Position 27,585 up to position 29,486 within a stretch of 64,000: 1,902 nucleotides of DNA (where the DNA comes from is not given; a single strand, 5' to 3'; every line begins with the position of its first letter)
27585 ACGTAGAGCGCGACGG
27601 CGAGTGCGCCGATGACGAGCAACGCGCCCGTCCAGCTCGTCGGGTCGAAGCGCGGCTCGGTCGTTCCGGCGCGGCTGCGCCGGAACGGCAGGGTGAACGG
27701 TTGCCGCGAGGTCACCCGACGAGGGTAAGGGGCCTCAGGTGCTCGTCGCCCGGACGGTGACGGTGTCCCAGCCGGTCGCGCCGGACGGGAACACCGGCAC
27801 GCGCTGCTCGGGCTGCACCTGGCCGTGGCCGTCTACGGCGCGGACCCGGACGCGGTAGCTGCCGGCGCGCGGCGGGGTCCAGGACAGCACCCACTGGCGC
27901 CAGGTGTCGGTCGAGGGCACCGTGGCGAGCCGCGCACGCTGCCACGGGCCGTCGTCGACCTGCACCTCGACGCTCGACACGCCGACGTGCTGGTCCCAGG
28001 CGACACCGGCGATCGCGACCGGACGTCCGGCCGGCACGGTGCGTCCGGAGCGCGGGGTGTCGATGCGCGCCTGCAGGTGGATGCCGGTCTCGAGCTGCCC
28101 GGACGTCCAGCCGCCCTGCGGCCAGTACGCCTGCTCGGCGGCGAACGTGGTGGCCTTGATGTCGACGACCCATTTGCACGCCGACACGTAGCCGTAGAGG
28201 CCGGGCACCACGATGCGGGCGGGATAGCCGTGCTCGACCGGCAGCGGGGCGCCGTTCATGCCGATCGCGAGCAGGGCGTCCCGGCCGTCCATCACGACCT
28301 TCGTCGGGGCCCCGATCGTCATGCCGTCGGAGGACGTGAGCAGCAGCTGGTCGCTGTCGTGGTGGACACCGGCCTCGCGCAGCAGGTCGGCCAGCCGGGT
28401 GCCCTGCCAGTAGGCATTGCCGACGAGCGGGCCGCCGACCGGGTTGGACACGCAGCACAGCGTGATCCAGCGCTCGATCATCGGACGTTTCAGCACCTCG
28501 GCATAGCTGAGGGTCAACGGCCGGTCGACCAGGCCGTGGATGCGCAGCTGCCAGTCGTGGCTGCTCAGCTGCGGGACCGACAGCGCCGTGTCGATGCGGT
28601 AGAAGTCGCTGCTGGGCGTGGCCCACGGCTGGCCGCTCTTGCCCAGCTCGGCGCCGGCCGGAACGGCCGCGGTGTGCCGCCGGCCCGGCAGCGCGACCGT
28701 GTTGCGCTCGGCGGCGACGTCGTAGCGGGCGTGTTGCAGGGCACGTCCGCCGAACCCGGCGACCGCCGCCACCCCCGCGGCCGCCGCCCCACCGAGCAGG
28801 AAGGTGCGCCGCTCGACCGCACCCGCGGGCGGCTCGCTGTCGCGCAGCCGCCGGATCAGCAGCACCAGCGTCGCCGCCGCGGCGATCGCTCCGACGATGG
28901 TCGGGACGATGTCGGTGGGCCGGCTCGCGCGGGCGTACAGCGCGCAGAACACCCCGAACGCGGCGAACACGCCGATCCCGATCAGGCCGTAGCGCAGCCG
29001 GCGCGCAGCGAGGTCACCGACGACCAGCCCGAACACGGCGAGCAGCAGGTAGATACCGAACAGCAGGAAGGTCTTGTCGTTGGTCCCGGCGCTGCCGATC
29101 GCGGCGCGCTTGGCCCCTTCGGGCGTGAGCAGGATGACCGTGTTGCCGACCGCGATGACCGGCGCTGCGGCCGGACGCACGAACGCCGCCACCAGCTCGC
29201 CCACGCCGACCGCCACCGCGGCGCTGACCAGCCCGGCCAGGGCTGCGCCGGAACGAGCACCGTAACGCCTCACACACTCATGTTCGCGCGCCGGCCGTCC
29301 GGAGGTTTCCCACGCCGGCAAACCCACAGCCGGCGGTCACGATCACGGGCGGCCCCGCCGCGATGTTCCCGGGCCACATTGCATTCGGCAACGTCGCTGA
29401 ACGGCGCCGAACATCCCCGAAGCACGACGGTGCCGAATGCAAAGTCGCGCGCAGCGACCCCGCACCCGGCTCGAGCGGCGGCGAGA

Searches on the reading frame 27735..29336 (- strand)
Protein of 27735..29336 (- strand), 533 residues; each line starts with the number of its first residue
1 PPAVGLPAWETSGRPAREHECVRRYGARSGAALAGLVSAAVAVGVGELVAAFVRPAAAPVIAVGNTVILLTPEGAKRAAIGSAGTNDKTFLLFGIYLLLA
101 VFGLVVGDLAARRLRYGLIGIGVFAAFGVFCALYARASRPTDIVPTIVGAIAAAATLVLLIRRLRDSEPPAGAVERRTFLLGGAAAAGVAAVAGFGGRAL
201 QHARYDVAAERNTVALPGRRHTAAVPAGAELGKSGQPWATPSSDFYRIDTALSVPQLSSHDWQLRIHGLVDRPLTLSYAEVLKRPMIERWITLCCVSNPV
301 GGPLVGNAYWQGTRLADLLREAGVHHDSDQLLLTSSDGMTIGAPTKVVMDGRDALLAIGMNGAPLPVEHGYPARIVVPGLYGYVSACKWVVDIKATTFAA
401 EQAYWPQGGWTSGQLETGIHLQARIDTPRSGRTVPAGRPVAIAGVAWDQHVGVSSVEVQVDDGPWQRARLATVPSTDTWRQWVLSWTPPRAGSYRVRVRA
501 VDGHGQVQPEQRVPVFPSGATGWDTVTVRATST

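Call 89: search_protein_families(library=pfam, proteins=[window:27735-29336:-], max_evalue=0.00001)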
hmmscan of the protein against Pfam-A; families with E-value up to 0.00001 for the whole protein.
window:27735-29336:- (533 aa): 2 families
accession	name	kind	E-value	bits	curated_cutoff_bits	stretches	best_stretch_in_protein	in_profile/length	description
PF00174.25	Oxidored_molyb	-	1.4e-41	142.4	24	1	252-404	2-168/169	Oxidoreductase molybdopterin binding domain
PF17957.7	Big_7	-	6.5e-08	33.5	24.1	1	423-498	3-70/70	Bacterial Ig domain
